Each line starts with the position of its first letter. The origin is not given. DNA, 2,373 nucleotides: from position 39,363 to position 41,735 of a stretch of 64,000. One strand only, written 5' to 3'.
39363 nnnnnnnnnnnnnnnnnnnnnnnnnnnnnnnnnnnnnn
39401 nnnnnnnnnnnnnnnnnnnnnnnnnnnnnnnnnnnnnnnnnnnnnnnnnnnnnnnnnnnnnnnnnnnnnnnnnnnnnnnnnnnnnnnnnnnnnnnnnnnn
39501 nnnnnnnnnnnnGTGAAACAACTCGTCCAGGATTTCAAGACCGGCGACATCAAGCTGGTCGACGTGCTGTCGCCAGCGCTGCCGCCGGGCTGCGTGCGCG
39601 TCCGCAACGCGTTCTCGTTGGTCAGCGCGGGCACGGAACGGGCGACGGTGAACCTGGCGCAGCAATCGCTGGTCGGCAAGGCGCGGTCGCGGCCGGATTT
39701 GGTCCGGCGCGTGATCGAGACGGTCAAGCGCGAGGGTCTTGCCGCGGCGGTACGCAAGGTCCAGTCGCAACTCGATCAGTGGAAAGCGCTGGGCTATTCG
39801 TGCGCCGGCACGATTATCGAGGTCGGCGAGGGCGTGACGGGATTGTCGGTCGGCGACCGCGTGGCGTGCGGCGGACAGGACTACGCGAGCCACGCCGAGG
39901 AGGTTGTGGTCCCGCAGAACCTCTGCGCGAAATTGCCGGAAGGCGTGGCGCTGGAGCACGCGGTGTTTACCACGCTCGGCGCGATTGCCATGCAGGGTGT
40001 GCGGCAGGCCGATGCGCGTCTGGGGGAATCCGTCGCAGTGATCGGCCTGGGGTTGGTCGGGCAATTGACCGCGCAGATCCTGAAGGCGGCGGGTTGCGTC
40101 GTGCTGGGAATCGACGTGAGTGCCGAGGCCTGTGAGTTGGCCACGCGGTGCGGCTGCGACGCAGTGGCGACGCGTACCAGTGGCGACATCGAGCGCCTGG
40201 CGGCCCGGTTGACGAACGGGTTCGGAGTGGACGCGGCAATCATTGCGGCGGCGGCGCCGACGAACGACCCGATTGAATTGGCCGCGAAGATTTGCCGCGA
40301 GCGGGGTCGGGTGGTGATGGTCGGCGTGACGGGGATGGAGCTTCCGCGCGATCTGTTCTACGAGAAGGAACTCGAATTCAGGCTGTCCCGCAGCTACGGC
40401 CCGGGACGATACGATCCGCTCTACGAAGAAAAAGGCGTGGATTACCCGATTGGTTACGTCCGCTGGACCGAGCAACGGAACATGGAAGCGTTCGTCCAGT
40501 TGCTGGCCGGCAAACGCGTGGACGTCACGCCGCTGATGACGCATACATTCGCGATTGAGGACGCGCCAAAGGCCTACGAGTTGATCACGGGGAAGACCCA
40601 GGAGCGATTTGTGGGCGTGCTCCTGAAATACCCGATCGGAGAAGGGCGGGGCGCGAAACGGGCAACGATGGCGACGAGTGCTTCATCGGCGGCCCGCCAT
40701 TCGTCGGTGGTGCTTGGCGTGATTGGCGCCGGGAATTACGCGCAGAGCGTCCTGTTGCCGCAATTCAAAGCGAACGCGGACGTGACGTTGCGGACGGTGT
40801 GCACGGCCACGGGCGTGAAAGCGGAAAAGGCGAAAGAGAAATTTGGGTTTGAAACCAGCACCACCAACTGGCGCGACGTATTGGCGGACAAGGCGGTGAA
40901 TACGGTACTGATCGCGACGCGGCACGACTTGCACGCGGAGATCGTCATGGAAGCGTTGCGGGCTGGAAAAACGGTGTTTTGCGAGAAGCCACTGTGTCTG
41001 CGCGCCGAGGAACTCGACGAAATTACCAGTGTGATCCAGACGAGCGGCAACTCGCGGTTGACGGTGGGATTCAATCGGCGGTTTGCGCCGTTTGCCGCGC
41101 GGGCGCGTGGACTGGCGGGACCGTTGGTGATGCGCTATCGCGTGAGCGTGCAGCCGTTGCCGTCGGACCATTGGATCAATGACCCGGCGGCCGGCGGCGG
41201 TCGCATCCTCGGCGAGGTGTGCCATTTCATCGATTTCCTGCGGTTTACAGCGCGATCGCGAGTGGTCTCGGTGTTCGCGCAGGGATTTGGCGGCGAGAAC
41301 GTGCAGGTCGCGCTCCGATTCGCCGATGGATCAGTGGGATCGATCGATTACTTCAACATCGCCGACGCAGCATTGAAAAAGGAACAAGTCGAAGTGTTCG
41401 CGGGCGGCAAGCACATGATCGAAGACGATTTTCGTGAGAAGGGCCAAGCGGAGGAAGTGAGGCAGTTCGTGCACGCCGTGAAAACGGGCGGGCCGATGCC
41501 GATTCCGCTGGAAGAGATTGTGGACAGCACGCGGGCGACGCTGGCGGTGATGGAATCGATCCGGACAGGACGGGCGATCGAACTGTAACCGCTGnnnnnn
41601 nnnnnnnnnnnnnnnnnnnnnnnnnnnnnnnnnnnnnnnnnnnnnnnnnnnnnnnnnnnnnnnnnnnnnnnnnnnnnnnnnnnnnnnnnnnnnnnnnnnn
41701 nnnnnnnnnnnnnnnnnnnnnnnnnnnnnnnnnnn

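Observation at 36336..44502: Seven-gene coupled operon (CapK-like adenylating enzyme, PHP, HisC-like, bi-domain oxidoreductase, unknown, WecB, WecG): candidate pathway for an amino-substituted ManNAc-type residue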

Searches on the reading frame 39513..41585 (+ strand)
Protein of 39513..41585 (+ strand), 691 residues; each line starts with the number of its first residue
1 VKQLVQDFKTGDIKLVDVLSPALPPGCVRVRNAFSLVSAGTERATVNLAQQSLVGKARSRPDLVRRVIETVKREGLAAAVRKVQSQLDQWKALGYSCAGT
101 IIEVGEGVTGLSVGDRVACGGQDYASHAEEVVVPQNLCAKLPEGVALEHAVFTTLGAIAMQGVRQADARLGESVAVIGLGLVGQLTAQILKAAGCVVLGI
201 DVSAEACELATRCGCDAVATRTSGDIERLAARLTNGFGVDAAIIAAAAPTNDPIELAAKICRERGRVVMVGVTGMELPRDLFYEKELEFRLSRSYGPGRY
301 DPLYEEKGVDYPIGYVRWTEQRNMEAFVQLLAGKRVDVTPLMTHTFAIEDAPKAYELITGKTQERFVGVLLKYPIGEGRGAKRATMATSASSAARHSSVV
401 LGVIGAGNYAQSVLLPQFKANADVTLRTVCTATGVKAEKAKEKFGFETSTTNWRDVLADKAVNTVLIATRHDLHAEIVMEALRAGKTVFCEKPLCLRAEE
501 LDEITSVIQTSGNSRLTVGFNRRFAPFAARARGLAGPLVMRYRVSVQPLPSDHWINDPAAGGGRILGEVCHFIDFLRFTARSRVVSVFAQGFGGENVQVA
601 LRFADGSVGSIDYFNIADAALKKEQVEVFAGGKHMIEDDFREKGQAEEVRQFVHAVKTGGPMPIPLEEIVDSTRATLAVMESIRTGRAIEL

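Call 5: search_protein_families(library=pfam, proteins=[window:39513-41585:+], max_evalue=0.01)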
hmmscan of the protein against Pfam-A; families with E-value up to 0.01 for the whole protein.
window:39513-41585:+ (691 aa): 13 families
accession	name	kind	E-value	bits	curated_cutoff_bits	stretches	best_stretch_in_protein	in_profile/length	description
PF01408.29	GFO_IDH_MocA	-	8.2e-23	81.8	24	1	402-519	4-119/120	Oxidoreductase family, NAD-binding Rossmann fold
PF00107.32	ADH_zinc_N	-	1.2e-16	61.2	31.8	1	182-300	2-120/129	Zinc-binding dehydrogenase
PF08240.17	ADH_N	-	4.1e-07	30.6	23.5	1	92-143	35-104/104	Alcohol dehydrogenase GroES-like domain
PF22725.1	GFO_IDH_MocA_C3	-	1.2e-06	28.9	27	1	547-619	25-108/124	GFO/IDH/MocA C-terminal domain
PF03447.22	NAD_binding_3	-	2.7e-05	25.3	24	1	416-488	11-85/116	Homoserine dehydrogenase, NAD binding domain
PF02826.25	2-Hacid_dh_C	-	0.00019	21.3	25.1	1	171-211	36-76/178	D-isomer specific 2-hydroxyacid dehydrogenase, NAD binding domain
PF02254.24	TrkA_N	-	0.00075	20.2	23.8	1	174-219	1-46/116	TrkA-N domain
PF13602.12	ADH_zinc_N_2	-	0.0013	20.1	27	1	214-358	2-123/134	Zinc-binding dehydrogenase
PF02737.24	3HCDH_N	-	0.0015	18.9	22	0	173-211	1-39/180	3-hydroxyacyl-CoA dehydrogenase, NAD binding domain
PF03446.21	NAD_binding_2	-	0.0019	18.7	21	0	174-220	2-48/161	NAD binding domain of 6-phosphogluconate dehydrogenase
PF03807.23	F420_oxidored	-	0.0033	18.4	21.6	0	401-484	2-84/94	NADP oxidoreductase coenzyme F420-dependent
PF03721.20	UDPG_MGDP_dh_N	-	0.0036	17.3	27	1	173-207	2-36/187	UDP-glucose/GDP-mannose dehydrogenase family, NAD binding domain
PF02894.22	GFO_IDH_MocA_C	-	0.0055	17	22.9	0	550-617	28-105/218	Oxidoreductase family, C-terminal alpha/beta domain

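Call 6: search_protein_families(library=ncbifam, proteins=[window:39513-41585:+], max_evalue=0.01)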
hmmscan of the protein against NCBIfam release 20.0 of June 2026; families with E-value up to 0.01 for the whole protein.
window:39513-41585:+ (691 aa): 33 families (the best 25 are shown)
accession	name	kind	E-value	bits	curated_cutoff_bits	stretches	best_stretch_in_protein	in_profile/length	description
TIGR04380.1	myo_inos_iolG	equivalog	1.7e-31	109.3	355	1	401-591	4-196/330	inositol 2-dehydrogenase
NF052479.1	LevoglcsnDh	equivalog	6.6e-21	74.4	650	1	416-532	26-143/386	levoglucosan dehydrogenase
TIGR00692.1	tdh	equivalog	1.8e-16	60.1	458.35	1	125-280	117-270/340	L-threonine 3-dehydrogenase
NF052679.1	InsChiInosDhIolG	equivalog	9.3e-14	51.2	540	1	399-524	3-129/343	bifunctional inositol 2-dehydrogenase/D-chiro-inositol 1-dehydrogenase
TIGR03989.1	Rxyl_3153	subfamily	4.5e-13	49.2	440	1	127-276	141-292/370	NDMA-dependent alcohol dehydrogenase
NF003808.0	PRK05396.1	equivalog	1.6e-12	47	380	1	124-278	118-270/341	L-threonine 3-dehydrogenase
NF006940.0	PRK09422.1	equivalog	2.5e-12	46.4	344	1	127-273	117-262/338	alcohol dehydrogenase AdhP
NF040723.1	UDP-GlcNAcDh_Arch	equivalog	7.3e-12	45.4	450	1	401-590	3-187/302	UDP-N-acetylglucosamine 3-dehydrogenase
TIGR02824.1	quinone_pig3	subfamily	9.8e-12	44.5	296.8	1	89-274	57-241/325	putative NAD(P)H quinone oxidoreductase, PIG3 family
NF007375.0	PRK09880.1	equivalog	2.1e-11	43.2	469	1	129-289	128-286/344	L-idonate 5-dehydrogenase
NF041097.1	keto_inos_dh_IolM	equivalog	1.3e-10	40.5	450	1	164-278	200-318/389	scyllo-inosose 3-dehydrogenase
NF007642.0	PRK10309.1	equivalog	2.7e-10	40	550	1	122-273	112-262/347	galactitol-1-phosphate 5-dehydrogenase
TIGR03451.1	mycoS_dep_FDH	equivalog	3.4e-10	39.3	512.9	1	128-277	132-282/358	S-(hydroxymethyl)mycothiol dehydrogenase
NF041392.1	XylDh_Gfo6_Halo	equivalog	7.8e-10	38.1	350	1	396-534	14-154/350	D-xylose 1-dehydrogenase Gfo6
NF008607.0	PRK11579.1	subfamily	6e-08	32.1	330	1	399-524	5-126/346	oxidoreductase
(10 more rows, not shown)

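Call 22: search_solved_structures(query=window:39513-41585:+, max_evalue=0.00001)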
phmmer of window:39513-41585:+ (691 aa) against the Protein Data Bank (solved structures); distinct sequences matched with E-value up to 0.00001: 120 (the best 60 are shown).
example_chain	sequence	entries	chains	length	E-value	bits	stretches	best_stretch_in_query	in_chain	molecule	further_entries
6a3f_A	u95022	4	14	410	1.2e-16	63.5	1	413-579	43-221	Putative dehydrogenase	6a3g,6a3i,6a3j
4hkt_A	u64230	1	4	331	4.7e-16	61.6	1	399-590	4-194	Inositol 2-dehydrogenase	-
3ezy_A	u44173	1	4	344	5.3e-16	61.4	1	399-642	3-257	Dehydrogenase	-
7xr9_A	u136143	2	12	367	6.5e-16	61.1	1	398-529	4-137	DgpA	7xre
2eer_A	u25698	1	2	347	1.9e-15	59.5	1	125-278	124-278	NAD-dependent alcohol dehydrogenase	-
3cea_A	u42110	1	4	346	6.2e-15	57.9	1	422-585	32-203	Myo-inositol 2-dehydrogenase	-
2glx_A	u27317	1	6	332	1.6e-14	56.5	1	402-609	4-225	1,5-anhydro-D-fructose reductase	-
4h3v_A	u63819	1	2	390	2e-14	56.2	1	426-587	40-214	Oxidoreductase domain protein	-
3ec7_A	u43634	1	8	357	4.6e-14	55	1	401-526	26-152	Putative Dehydrogenase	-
6jw6_A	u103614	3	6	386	6e-14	54.6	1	399-580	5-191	Dehydrogenase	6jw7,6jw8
1jvb_A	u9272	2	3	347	6.7e-14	54.4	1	125-278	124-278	NAD(H)-DEPENDENT ALCOHOL DEHYDROGENASE | NAD-dependent alcohol dehydrogenase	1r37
1nto_A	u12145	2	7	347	7.4e-14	54.3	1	125-278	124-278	NAD-dependent alcohol dehydrogenase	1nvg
3i4c_A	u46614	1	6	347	8.1e-14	54.2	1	126-278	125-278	NAD-dependent alcohol dehydrogenase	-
3e18_A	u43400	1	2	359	9.7e-14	53.9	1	395-590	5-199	oxidoreductase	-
8qc2_A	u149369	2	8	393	3.4e-13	52.1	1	393-609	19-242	Gfo/Idh/MocA family oxidoreductase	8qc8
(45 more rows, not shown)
